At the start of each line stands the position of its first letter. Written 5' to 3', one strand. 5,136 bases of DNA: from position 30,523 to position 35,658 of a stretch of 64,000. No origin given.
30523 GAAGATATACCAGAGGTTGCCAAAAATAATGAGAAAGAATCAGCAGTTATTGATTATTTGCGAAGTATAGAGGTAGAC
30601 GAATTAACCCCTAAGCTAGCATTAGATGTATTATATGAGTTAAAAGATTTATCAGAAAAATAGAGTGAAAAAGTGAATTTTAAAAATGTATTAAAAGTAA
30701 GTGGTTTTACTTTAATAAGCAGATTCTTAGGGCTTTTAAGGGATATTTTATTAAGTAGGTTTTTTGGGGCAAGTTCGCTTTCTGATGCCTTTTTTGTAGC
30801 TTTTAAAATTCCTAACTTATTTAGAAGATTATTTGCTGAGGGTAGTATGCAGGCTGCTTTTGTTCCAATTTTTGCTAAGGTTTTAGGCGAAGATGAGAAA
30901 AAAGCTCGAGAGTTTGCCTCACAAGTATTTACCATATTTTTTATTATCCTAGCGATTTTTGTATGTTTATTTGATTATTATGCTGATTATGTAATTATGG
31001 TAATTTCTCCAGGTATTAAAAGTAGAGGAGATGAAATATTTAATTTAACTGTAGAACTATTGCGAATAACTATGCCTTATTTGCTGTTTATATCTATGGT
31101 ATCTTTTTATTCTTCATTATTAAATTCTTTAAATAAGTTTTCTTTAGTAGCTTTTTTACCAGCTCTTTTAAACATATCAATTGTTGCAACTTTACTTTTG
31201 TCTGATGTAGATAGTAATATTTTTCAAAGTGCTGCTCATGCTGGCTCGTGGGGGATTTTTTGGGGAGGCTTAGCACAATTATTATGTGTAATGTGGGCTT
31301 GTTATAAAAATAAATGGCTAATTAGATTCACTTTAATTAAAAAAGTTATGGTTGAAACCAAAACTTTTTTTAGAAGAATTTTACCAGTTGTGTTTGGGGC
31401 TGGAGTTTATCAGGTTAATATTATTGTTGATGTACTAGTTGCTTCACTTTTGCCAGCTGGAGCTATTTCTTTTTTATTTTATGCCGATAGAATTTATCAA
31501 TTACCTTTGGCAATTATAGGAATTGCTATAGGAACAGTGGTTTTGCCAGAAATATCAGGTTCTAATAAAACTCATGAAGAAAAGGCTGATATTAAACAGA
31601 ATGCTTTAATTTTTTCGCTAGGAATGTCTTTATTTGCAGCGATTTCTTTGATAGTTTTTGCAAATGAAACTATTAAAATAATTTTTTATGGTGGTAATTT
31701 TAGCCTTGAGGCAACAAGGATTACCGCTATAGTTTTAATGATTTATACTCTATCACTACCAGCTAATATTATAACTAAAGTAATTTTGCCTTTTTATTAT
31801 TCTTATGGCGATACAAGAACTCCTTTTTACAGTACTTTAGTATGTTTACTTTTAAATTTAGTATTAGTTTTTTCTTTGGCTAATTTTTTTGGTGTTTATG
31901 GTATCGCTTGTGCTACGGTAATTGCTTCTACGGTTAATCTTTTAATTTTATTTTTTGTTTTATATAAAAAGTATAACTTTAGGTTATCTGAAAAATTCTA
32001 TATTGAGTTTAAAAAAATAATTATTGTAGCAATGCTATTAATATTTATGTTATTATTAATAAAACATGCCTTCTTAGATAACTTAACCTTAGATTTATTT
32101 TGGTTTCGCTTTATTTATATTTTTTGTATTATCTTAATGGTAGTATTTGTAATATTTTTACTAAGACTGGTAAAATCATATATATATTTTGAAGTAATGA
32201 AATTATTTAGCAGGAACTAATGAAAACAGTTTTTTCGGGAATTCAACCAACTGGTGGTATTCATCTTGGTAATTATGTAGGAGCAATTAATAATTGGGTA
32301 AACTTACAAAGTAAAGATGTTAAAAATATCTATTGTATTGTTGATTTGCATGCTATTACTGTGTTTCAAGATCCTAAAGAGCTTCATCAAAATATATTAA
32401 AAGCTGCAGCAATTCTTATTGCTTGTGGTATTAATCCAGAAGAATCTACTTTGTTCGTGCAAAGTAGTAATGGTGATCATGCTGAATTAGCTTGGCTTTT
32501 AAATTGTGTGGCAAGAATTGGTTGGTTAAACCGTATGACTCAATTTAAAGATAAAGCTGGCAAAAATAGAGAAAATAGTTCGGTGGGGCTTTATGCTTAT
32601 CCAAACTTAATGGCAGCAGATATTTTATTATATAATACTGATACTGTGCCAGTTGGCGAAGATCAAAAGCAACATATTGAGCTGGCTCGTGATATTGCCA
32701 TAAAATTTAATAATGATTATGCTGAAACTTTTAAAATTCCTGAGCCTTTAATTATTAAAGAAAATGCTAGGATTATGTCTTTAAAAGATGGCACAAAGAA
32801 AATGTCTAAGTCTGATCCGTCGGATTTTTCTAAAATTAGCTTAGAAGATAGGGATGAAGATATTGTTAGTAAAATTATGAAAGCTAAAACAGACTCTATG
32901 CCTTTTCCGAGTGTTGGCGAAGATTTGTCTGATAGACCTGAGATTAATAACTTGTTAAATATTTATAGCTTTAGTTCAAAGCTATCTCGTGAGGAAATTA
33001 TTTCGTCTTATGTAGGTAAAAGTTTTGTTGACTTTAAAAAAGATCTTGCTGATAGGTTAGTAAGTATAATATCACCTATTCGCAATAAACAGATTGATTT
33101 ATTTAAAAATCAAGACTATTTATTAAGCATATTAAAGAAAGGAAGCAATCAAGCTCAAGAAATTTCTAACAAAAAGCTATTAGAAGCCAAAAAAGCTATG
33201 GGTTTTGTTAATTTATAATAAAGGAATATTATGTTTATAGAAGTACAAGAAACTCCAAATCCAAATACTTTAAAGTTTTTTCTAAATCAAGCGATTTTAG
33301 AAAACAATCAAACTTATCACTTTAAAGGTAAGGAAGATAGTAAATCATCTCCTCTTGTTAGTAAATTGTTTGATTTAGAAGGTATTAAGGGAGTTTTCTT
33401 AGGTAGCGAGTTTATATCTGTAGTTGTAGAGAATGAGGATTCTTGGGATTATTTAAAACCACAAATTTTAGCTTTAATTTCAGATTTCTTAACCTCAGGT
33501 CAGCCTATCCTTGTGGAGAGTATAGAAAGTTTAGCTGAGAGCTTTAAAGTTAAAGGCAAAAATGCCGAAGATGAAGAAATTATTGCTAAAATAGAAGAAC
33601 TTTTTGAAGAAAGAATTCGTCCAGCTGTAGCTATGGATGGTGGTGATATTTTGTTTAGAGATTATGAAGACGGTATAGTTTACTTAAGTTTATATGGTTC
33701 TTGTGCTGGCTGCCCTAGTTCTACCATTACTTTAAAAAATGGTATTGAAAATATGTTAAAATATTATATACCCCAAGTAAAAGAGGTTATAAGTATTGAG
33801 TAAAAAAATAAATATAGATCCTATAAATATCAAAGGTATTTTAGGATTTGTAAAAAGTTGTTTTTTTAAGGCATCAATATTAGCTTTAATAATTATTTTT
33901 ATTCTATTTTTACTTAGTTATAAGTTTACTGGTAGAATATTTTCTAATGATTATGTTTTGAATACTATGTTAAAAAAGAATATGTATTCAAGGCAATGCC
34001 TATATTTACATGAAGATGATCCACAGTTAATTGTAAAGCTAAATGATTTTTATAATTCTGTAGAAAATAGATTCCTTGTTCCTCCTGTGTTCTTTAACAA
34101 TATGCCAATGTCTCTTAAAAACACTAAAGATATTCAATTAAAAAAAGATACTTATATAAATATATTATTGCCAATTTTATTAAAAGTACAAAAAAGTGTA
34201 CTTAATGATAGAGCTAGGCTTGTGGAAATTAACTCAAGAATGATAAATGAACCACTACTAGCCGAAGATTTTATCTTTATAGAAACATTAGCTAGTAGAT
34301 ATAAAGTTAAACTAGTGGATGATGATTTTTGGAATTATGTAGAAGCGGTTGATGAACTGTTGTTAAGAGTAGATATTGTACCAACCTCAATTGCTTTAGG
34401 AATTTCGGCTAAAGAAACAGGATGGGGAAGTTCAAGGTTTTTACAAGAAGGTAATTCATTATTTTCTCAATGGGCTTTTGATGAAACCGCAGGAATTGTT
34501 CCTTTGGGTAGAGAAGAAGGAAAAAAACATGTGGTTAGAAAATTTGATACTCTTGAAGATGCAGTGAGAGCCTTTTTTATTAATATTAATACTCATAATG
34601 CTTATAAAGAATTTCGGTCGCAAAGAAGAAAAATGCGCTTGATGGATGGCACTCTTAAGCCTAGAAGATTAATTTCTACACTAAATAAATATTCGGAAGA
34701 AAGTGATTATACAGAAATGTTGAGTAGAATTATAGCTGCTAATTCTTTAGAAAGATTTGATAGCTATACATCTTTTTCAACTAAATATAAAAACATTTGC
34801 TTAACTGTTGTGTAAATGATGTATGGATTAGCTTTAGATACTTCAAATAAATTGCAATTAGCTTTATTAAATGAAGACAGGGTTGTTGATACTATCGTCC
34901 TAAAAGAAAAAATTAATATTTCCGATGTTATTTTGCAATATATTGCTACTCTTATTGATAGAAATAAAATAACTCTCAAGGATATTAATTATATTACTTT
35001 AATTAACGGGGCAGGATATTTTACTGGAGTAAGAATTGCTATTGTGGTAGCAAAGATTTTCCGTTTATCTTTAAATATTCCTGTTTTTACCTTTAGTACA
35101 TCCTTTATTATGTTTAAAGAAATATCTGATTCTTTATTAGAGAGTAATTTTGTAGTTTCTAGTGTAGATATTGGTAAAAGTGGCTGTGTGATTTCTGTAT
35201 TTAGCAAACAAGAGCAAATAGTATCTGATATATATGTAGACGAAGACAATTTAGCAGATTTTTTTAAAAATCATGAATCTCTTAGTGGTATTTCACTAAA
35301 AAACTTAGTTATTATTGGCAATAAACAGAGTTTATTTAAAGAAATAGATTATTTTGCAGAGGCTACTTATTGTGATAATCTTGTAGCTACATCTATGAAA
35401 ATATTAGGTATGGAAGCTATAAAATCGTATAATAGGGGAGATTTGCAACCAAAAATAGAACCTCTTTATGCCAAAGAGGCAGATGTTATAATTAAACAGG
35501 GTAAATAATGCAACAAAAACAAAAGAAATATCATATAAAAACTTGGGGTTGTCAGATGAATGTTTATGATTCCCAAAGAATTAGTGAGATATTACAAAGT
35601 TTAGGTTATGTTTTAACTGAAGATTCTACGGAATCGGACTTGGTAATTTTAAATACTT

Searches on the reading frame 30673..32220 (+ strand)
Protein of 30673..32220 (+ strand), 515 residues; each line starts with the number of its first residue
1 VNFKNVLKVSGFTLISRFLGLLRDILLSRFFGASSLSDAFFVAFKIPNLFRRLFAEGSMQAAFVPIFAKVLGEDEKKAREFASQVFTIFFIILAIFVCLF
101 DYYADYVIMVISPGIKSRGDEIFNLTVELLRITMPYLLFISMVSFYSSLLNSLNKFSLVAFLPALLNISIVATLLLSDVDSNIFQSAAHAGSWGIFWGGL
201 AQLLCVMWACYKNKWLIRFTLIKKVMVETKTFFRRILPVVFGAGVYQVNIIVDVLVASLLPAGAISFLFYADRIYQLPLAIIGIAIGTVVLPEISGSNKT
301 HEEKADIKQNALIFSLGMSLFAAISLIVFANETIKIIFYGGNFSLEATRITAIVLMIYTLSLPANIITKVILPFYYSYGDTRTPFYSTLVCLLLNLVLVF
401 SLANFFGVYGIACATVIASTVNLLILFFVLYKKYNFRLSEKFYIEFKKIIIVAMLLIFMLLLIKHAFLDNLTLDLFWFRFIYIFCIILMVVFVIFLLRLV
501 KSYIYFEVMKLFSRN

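Call 72: search_protein_families(library=pfam, proteins=[window:30673-32220:+], max_evalue=0.0001)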
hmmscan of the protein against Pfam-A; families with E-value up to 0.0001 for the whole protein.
window:30673-32220:+ (515 aa): 2 families
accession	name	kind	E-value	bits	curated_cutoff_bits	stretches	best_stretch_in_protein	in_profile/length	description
PF03023.19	MurJ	-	6.4e-103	345.2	27.4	1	28-471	2-440/451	Lipid II flippase MurJ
PF01554.23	MatE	-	7.2e-07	29.5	24.9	1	254-399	17-159/161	MatE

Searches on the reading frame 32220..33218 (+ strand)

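Call 72: search_protein_families(library=pfam, proteins=[window:32220-33218:+], max_evalue=0.0001)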
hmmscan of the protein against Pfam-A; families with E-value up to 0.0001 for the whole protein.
window:32220-33218:+ (332 aa): 1 family
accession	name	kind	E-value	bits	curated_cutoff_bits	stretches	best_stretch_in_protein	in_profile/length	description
PF00579.31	tRNA-synt_1b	-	2e-75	254.3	21.1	1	3-282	7-289/292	tRNA synthetases class I (W and Y)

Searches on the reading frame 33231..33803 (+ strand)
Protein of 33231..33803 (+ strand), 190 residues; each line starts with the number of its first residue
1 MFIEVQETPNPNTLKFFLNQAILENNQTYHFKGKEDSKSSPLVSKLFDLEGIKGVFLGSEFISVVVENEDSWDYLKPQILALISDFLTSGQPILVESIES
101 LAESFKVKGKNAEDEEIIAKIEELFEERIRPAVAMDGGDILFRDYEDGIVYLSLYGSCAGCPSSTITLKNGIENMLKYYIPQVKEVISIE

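Call 72: search_protein_families(library=pfam, proteins=[window:33231-33803:+], max_evalue=0.0001)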
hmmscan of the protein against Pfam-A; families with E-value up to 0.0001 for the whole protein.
window:33231-33803:+ (190 aa): 2 families
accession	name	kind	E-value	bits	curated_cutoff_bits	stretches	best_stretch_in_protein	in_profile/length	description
PF01106.22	NifU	-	1.6e-27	95.8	27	1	121-187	1-67/67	NifU-like domain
PF08712.16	Nfu_N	-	6.1e-27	93.9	27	1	3-90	1-88/88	Scaffold protein Nfu/NifU N terminal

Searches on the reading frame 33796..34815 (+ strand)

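Call 72: search_protein_families(library=pfam, proteins=[window:33796-34815:+], max_evalue=0.0001)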
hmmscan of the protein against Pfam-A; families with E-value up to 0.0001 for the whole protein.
window:33796-34815:+ (339 aa): 1 family
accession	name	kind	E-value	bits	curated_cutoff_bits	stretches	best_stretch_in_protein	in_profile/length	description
PF01832.25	Glucosaminidase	-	3.4e-11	44.3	30.2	1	186-317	5-122/123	Mannosyl-glycoprotein endo-beta-N-acetylglucosaminidase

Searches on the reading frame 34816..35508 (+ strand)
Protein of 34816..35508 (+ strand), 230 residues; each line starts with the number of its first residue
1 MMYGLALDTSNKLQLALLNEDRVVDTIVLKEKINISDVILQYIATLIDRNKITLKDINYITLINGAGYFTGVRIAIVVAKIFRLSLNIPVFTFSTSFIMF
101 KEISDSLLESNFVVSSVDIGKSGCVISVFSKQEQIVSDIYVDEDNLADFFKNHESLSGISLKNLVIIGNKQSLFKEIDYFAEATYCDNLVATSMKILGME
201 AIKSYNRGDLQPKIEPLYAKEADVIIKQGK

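Call 72: search_protein_families(library=pfam, proteins=[window:34816-35508:+], max_evalue=0.0001)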
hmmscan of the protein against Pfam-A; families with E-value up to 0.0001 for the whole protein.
window:34816-35508:+ (230 aa): 1 family
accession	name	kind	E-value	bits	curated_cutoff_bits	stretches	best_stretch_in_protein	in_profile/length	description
PF00814.31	TsaD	-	1.1e-06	29.1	24.8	1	36-95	30-89/264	tRNA N6-adenosine threonylcarbamoyltransferase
